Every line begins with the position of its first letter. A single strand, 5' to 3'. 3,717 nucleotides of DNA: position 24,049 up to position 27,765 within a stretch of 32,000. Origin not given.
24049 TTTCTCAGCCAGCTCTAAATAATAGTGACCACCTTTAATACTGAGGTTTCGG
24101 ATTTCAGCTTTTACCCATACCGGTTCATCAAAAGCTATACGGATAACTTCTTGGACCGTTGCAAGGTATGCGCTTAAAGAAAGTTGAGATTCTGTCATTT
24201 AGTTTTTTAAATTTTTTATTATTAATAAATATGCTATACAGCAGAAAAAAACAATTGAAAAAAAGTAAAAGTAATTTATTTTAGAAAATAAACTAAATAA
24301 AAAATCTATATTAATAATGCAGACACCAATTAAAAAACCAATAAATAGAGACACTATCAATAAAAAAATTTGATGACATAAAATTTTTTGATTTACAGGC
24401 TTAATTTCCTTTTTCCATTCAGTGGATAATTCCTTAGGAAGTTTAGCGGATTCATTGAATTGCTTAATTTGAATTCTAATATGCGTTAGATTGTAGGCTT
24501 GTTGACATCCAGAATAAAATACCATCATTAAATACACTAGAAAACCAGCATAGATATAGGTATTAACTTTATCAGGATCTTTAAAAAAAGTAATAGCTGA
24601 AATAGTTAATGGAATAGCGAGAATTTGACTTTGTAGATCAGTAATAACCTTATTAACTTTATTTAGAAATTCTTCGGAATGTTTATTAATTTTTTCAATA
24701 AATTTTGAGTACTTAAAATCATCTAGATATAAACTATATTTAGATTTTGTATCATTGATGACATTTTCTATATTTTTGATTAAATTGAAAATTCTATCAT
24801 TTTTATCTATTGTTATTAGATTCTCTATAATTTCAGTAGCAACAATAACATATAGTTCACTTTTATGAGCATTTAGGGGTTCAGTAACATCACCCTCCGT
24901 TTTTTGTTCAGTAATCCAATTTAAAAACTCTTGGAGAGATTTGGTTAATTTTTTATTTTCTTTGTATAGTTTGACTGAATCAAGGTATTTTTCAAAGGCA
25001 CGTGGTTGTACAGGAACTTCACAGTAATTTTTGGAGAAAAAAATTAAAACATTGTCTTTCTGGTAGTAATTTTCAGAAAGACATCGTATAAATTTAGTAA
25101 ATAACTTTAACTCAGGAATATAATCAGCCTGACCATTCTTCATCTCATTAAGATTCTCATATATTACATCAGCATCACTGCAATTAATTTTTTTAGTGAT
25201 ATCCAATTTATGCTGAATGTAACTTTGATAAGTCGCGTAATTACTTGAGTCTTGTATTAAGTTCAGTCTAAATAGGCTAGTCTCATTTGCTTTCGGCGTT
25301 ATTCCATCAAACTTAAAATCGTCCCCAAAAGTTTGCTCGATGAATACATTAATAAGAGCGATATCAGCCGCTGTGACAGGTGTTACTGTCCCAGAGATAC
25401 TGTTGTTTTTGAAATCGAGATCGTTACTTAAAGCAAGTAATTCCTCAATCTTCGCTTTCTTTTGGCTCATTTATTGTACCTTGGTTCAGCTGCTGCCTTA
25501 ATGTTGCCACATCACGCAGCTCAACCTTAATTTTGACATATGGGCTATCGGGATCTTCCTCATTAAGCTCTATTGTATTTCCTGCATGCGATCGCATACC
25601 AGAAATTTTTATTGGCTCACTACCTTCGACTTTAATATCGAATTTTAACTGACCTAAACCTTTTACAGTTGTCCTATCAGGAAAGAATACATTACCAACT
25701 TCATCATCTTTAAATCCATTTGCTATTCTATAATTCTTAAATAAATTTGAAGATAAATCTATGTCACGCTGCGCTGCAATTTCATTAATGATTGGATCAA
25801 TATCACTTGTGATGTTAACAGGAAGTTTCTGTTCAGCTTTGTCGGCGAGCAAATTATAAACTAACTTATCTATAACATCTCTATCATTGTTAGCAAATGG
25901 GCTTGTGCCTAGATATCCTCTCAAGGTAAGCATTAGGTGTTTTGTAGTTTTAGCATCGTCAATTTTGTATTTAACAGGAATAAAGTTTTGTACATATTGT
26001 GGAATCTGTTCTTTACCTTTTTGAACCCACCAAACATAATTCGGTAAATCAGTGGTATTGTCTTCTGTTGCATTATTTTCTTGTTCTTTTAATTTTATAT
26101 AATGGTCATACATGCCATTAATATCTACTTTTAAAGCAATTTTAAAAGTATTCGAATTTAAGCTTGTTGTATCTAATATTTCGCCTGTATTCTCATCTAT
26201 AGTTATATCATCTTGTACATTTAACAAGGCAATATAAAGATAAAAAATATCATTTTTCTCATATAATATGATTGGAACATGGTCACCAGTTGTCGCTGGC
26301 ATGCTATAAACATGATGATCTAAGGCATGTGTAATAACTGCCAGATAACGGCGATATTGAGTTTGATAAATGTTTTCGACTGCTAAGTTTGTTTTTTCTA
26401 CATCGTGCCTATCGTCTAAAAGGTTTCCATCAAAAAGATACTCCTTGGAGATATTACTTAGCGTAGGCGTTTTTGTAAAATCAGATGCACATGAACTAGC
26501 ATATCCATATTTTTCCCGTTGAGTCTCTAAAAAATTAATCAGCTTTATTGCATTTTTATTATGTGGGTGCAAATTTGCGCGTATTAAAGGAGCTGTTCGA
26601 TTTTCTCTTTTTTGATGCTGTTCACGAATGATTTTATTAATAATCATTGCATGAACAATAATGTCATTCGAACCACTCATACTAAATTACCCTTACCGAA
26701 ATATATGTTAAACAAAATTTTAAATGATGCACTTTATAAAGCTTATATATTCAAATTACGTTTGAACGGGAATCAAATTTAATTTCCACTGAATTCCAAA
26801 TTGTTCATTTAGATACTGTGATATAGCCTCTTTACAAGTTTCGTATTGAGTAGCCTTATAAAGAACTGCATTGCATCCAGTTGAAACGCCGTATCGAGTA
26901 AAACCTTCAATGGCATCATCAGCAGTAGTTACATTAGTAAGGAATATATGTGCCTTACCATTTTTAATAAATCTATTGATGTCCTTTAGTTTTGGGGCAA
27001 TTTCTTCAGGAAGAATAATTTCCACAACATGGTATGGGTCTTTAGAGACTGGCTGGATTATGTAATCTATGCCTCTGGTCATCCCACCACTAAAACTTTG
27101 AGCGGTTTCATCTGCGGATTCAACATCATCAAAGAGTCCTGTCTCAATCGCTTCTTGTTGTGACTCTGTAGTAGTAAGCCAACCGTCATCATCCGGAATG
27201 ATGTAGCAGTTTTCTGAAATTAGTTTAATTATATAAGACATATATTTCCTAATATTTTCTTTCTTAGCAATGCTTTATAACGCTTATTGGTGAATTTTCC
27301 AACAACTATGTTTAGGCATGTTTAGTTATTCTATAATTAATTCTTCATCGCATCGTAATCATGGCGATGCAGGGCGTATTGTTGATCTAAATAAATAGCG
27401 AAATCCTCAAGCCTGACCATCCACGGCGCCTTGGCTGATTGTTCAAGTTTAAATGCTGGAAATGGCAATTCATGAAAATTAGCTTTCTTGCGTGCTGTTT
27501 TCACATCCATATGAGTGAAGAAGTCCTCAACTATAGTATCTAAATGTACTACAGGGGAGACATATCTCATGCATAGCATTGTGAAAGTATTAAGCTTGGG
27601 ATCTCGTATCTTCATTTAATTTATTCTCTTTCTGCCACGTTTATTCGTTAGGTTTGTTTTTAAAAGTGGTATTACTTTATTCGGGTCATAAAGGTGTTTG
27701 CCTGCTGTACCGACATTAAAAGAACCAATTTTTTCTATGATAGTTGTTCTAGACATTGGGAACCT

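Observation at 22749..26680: Coupled four-gene cassette, NA37-like / multi-TM protein / XseA / XseB, at the edge of a mobile element: candidate undescribed defence or anti-MGE system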

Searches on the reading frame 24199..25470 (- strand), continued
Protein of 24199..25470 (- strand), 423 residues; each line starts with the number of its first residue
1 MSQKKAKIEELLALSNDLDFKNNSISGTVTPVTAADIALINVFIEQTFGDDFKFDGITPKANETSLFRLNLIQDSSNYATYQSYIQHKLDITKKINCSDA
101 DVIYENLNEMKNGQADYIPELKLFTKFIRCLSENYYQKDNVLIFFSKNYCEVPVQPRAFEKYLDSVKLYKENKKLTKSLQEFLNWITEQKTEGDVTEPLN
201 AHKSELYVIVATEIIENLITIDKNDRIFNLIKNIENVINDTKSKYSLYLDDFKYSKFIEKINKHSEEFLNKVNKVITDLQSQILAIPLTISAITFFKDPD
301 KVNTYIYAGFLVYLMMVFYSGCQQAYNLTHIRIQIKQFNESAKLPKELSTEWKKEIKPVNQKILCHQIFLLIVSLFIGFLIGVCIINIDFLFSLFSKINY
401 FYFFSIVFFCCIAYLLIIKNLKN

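Call 60: predict_structure(alignment_id=A3)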
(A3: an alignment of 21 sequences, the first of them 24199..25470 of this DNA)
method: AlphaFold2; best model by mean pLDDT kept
length: 423 residues; sequences in the alignment: 21
mean_pLDDT: 80.9   pTM: 0.59
mean pLDDT of the five models: 80.9, 79.7, 76.5, 74.2, 72.5
residues with pLDDT >= 90: 78; 70-90: 278; 50-70: 59; < 50: 8
segments of 3 or more residues with pLDDT < 50: 192-196
pLDDT, mean of each block of 10 residues (from residue 1): 82 89 89 88 84 79 87 80 90 79 88 87 91 90 89 91 92 89 77 49 83 90 92 90 86 78 82 80 65 54 72 84 84 80 69 81 84 81 75 64 71 72 47
secondary structure, 60 per line:
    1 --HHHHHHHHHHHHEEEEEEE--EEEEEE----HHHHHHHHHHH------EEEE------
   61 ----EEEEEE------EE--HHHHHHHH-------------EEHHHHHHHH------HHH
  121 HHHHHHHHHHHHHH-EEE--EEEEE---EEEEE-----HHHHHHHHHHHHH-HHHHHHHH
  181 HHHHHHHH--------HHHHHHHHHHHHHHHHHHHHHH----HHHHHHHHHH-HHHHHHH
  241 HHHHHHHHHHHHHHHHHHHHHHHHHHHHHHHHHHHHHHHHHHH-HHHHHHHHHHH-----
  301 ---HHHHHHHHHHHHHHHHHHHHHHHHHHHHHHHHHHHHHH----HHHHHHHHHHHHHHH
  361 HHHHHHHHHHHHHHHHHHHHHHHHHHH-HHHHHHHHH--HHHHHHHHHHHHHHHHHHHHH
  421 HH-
elements in order: H3-14 E15-21 E24-29 H34-44 E51-54 E65-70 H81-88 H104-111 H118-134 E136-138 E141-145 E149-153 H159-171 H173-188 H197-218 H223-232 H234-283 H285-295 H304-341 H346-387 H389-397 H400-422

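Call 63: fold_search(model_id=the predicted structure, library=pdb)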
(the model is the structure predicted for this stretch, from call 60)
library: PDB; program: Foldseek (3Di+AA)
matches with E <= 10: 326; with E <= 0.001: 0
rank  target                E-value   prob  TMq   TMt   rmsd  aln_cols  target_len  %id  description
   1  6mrs                  5.1e-02  0.96  0.12  0.44   5.1        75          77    9  De novo designed protein Peak6 (released 2019-06-12)
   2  8otz_EU               1.5e-01  0.18  0.15  0.18  36.1       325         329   12  48-nm repeat of the native axonemal doublet microtubule from bovine sperm (released 2023-11-22)
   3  5iqc_D                2.6e-01  0.05  0.10  0.13  18.2       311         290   12  Aminoglycoside Phosphotransferase (2'')-Ia (CTD of AAC(6')-Ie/APH(2'')-Ia) in complex with GMPPNP, Magnesium, and Gent (released 2016-05-25)
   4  8iyj_D1               3.1e-01  0.12  0.15  0.15  36.3       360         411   14  Cryo-EM structure of the 48-nm repeat doublet microtubule from mouse sperm (released 2023-07-05)
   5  6vvg_A                3.1e-01  0.10  0.10  0.15  17.4       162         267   12  Structure of the Cydia pomonella Granulovirus kinase, PK-1 (released 2021-02-03)
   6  8fbi                  3.1e-01  0.10  0.11  0.16  29.8       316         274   11  Improving the secretion of designed protein assemblies through negative design of cryptic transmembrane domains (released 2023-03-22)
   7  8i7r_D8               4.1e-01  0.09  0.14  0.15  36.5       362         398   13  In situ structure of axonemal doublet microtubules in mouse sperm with 48-nm repeat (released 2023-10-11)
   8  1uv7_B                4.3e-01  0.60  0.12  0.47   5.2        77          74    8  periplasmic domain of EpsM from Vibrio cholerae (released 2004-04-23)
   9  8to0_z1               5.1e-01  0.09  0.14  0.21  31.8       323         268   12  48-nm repeating structure of doublets from mouse sperm flagella (released 2023-11-01)
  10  9dcz_D                6.0e-01  0.54  0.12  0.33   5.9        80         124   11  Designed allosteric facilitated dissociation switch AS1 in complex state TH with methylated lysines, crystal #1 (released 2025-08-20)
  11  9dd4_A                6.0e-01  0.47  0.11  0.31   6.0        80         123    9  Crystal Structure of Designed facilitated dissociation target LHD101An1: LHD101A with an N-terminal extension (released 2025-08-20)
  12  8iyj_T1               6.7e-01  0.08  0.14  0.14  36.2       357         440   12  Cryo-EM structure of the 48-nm repeat doublet microtubule from mouse sperm (released 2023-07-05)
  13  9cpb_6C               7.0e-01  0.06  0.12  0.13  36.0       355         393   11  Atomic model of bovine Fallopian tube cilia doublet microtubule (48-nm periodicity) (released 2024-10-30)
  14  2vs7_G                7.8e-01  0.21  0.10  0.21   5.8        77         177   13  The crystal structure of I-DmoI in complex with DNA and Ca (released 2008-11-11)
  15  2h7v_D                7.8e-01  0.18  0.19  0.27  17.4       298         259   10  Co-crystal structure of YpkA-Rac1 (released 2006-09-19)
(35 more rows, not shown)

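Call 92: find_related_loci(query=A3, collection=viral_contigs, flank=6000)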
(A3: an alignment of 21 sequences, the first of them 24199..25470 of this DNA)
Query A3 (423 aa) in viral_contigs; peptide patterns used: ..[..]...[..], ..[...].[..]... (x = any residue, [..] = any of these).
146 stretches matched a pattern; 2 encode a relative of the query (tblastn E <= 1e-3); 2 distinct loci.
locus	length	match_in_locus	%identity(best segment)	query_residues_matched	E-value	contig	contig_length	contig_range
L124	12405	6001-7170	46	1-388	2e-115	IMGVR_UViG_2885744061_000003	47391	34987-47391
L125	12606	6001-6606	29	154-352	3e-16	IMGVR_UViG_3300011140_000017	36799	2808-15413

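Call 104: search_protein_families(library=padloc, proteins=[L004:11302-11583:+, L001:7610-8638:+], max_evalue=0.001)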
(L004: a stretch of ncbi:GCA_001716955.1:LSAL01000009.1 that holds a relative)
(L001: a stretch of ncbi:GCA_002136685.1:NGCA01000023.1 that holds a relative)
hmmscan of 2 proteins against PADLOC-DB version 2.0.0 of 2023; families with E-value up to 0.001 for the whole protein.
L004:11302-11583:+ (93 aa): 0 families

L001:7610-8638:+ (342 aa): 0 families

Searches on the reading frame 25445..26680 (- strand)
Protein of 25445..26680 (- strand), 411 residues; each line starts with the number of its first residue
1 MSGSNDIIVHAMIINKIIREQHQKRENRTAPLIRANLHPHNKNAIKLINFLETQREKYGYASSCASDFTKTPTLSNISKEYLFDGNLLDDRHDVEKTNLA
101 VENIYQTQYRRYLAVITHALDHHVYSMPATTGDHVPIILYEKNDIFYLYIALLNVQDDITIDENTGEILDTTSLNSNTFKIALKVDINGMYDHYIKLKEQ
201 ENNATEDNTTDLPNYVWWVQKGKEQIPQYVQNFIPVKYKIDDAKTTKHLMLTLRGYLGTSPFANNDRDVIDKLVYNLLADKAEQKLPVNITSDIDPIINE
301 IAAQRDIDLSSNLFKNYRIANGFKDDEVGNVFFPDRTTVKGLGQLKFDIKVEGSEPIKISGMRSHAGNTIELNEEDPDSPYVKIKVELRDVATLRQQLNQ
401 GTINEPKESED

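Call 5: search_protein_families(library=pfam, proteins=[window:25445-26680:-], max_evalue=0.1)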
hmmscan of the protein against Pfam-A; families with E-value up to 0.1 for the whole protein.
window:25445-26680:- (411 aa): 1 family
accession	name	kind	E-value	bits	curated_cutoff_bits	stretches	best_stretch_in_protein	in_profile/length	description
PF04245.18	NA37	-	3.8e-08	33.5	24.6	1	124-342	92-283/325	37-kD nucleoid-associated bacterial protein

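Call 6: search_protein_families(library=padloc, proteins=[window:25445-26680:-], max_evalue=0.1)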
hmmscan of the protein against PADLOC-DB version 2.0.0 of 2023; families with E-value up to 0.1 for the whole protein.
window:25445-26680:- (411 aa): 0 families

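Call 7: search_protein_families(library=ncbifam, proteins=[window:25445-26680:-], max_evalue=0.01)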
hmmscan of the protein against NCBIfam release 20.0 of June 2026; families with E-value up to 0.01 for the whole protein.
window:25445-26680:- (411 aa): 1 family
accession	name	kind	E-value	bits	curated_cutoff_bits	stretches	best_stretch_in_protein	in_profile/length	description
NF001557.0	PRK00378.1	equivalog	2e-07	30.5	341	1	109-292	77-244/334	nucleoid-associated protein YejK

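Call 8: search_protein_families(library=phrogs, proteins=[window:25445-26680:-], max_evalue=0.01)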
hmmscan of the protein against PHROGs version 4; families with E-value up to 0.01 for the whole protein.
window:25445-26680:- (411 aa): 1 family
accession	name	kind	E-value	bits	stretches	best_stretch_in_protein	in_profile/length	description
phrog_3767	-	DNA, RNA and nucleotide metabolism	2.6e-13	50.7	1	115-375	87-315/338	nucleoid associated protein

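Call 50: find_homologous_proteins(query=window:25445-26680:-, max_evalue=0.001)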
Query window:25445-26680:- (411 aa): 13 proteins with E <= 0.001 among 2716 candidates.
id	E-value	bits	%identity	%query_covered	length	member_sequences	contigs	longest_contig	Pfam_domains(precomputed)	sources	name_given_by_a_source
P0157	3.4e-251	851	91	100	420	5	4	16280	PF04245.19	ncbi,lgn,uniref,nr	ncbi:nucleoid-associated protein [Acinetobacter junii]|uniref:nucleoid-associated protein n=1 Tax=Ac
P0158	2.0e-242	822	88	100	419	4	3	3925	PF04245.19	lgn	-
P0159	7.9e-217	738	80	100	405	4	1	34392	PF04245.19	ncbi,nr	ncbi:MAG: nucleoid-associated protein [Acinetobacter sp.]|nr:nucleoid-associated protein [Acinetobac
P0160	3.9e-211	719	78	100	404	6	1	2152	PF04245.19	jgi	-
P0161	1.5e-199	681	74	100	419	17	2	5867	PF04245.19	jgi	jgi:nucleoid-associated protein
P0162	9.7e-194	662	74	100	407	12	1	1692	PF04245.19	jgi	-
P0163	4.5e-190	650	72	100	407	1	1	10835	PF04245.19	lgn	-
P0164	9.8e-188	642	72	100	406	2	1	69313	PF04245.19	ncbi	ncbi:MAG: nucleoid-associated protein [Acinetobacter sp.]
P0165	7.4e-182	623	68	100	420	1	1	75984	PF04245.19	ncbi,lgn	ncbi:TPA: hypothetical protein ACIFDI_001114 [Acinetobacter baumannii]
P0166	1.6e-160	553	63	99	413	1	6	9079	PF04245.19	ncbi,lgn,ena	-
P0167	1.3e-159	550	87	69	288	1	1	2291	PF04245.19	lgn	-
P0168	1.5e-54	204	34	98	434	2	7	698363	PF04245.19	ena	-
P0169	1.5e-52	197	33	98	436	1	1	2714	PF04245.19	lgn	-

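Call 62: predict_structure(alignment_id=A4)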
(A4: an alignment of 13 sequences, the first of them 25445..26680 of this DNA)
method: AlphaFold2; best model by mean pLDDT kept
length: 411 residues; sequences in the alignment: 13
mean_pLDDT: 67.5   pTM: 0.59
mean pLDDT of the five models: 67.5, 59.7, 55.4, 53.6, 50.8
residues with pLDDT >= 90: 24; 70-90: 180; 50-70: 142; < 50: 65
segments of 3 or more residues with pLDDT < 50: 1-3, 35-38, 205-207, 345-374, 385-388, 392-394, 399-411
pLDDT, mean of each block of 10 residues (from residue 1): 64 63 60 52 80 74 56 74 78 60 72 77 61 75 86 68 64 71 83 78 55 69 57 59 76 88 86 89 79 91 91 89 72 73 46 37 36 49 49 50 35 29
secondary structure, 60 per line:
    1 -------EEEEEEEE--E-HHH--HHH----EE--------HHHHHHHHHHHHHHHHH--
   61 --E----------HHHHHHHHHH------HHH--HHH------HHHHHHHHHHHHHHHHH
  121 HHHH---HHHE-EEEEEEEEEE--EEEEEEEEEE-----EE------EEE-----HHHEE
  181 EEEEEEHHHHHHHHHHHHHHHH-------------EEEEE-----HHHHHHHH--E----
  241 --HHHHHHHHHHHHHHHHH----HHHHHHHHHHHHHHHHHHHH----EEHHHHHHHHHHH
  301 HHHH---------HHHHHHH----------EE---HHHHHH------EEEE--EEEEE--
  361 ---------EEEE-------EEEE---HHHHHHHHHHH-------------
elements in order: E8-15 H42-58 H74-83 H104-124 E133-142 E145-154 E168-170 E179-186 H187-202 E216-220 H226-233 H243-259 H264-283 H290-304 H314-320 H336-341 E348-351 E354-358 E370-373 E381-384 H388-398

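Call 65: fold_search(model_id=the predicted structure, library=pdb)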
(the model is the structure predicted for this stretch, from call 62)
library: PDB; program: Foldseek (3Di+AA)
matches with E <= 10: 222; with E <= 0.001: 1
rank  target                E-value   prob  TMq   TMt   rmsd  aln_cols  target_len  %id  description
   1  9be2                  2.6e-09  1.00  0.42  0.48  11.0       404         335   16  Structure of the E. coli nucleic associated protein, YejK (released 2024-05-15)
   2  9qxu_B                2.4e-01  0.10  0.14  0.09  22.0       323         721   11  JetABC DNA loaded state monomer (open) (released 2025-10-01)
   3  7bq6                  2.6e-01  0.06  0.07  0.07  18.1       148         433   12  Crystal structure of Pennisetum glaucum monodehydroascorbate reductase (released 2021-03-24)
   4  3it0_A                3.2e-01  0.15  0.09  0.10   9.8        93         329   11  Crystal Structure Francisella tularensis histidine acid phosphatase complexed with phosphate (released 2009-11-10)
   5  3it3_B                3.4e-01  0.16  0.09  0.11   9.8        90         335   11  Crystal Structure Francisella tularensis histidine acid phosphatase D261A mutant complexed with substrate 3'-AMP (released 2009-11-10)
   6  3it1_A                3.6e-01  0.14  0.09  0.10   9.8        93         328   11  Crystal Structure Francisella tularensis histidine acid phosphatase complexed with L(+)-tartrate (released 2009-11-10)
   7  4e3w_A                3.6e-01  0.14  0.09  0.10   9.8        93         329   11  Crystal Structure Francisella tularensis histidine acid phosphatase cryoprotected with proline (released 2012-07-25)
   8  3it2_B                4.3e-01  0.13  0.09  0.10   9.8        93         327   11  Crystal structure of ligand-free Francisella tularensis histidine acid phosphatase (released 2009-11-10)
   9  6ihv                  4.3e-01  0.06  0.10  0.15  15.3       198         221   15  Crystal structure of bacterial serine phosphatase bearing R161E mutation (released 2019-08-07)
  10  4rag                  4.5e-01  0.07  0.14  0.15  16.2       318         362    8  CRYSTAL STRUCTURE of PPC2A-D38K (released 2015-08-26)
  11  6ihw                  4.5e-01  0.06  0.10  0.15  16.4       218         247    9  Crystal structure of bacterial serine phosphatase bearing R161K mutation (released 2019-08-07)
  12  7bvi_C                4.5e-01  0.05  0.08  0.08  17.7       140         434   13  Crystal structure of Pennisetum glaucum monodehydroascorbate reductase (released 2021-04-14)
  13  6ihr                  4.8e-01  0.06  0.10  0.14  16.5       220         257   10  Crystal structure of bacterial serine phosphatase with His tag (released 2019-08-07)
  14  5jci                  6.7e-01  0.04  0.08  0.07  17.3       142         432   13  Structure and catalytic mechanism of monodehydroascorbate reductase, MDHAR, from Oryza sativa L. japonica (released 2016-10-12)
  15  6wjh_B                7.1e-01  0.14  0.11  0.17   8.8        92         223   14  Crystal structure of MAGE-A11 bound to the PCF11 degron (released 2020-10-14)
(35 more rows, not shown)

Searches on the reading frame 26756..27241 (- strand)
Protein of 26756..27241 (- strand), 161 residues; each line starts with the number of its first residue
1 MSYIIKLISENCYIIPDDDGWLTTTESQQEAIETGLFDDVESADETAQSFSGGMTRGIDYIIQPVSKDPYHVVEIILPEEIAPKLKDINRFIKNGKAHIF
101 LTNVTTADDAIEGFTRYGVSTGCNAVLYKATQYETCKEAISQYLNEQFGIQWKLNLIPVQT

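Call 5: search_protein_families(library=pfam, proteins=[window:26756-27241:-], max_evalue=0.1)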
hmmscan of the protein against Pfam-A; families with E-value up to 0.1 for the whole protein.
window:26756-27241:- (161 aa): 1 family
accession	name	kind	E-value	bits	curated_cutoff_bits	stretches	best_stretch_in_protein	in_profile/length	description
PF00908.23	dTDP_sugar_isom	-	0.061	13.5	27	0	124-154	123-154/168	dTDP-4-dehydrorhamnose 3,5-epimerase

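Call 6: search_protein_families(library=padloc, proteins=[window:26756-27241:-], max_evalue=0.1)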
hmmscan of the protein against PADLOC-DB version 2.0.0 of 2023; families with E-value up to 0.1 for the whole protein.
window:26756-27241:- (161 aa): 0 families

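Call 7: search_protein_families(library=ncbifam, proteins=[window:26756-27241:-], max_evalue=0.01)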
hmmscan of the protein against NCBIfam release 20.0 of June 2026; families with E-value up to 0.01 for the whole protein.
window:26756-27241:- (161 aa): 1 family
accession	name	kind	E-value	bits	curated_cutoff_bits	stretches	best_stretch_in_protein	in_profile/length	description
NF052319.1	FEKKY_dom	domain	2.8e-06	27.3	26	1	92-154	2-71/80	FEKKY domain-containing protein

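Call 8: search_protein_families(library=phrogs, proteins=[window:26756-27241:-], max_evalue=0.01)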
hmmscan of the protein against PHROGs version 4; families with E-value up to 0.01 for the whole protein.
window:26756-27241:- (161 aa): 2 families
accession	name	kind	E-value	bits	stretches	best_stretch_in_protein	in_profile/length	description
phrog_2983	-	unknown function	2.3e-22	80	1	1-64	1-64/65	-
phrog_2989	-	unknown function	1.7e-18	67.6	1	71-156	6-91/97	-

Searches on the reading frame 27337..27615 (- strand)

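Call 5: search_protein_families(library=pfam, proteins=[window:27337-27615:-], max_evalue=0.1)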
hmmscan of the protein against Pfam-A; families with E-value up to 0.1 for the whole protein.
window:27337-27615:- (92 aa): 1 family
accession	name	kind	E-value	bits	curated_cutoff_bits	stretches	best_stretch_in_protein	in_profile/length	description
PF11112.13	PyocinActivator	-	7.3e-18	64.9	24.2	1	10-79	1-70/74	Pyocin activator protein PrtN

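Call 6: search_protein_families(library=padloc, proteins=[window:27337-27615:-], max_evalue=0.1)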
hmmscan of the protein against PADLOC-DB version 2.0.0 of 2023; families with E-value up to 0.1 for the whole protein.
window:27337-27615:- (92 aa): 0 families

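Call 7: search_protein_families(library=ncbifam, proteins=[window:27337-27615:-], max_evalue=0.01)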
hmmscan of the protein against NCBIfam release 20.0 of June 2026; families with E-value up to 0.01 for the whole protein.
window:27337-27615:- (92 aa): 0 families

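Call 8: search_protein_families(library=phrogs, proteins=[window:27337-27615:-], max_evalue=0.01)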
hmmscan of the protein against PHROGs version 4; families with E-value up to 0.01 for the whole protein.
window:27337-27615:- (92 aa): 1 family
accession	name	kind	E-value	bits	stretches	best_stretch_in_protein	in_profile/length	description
phrog_1300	-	integration and excision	2e-24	86.5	1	8-91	2-85/86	excisionase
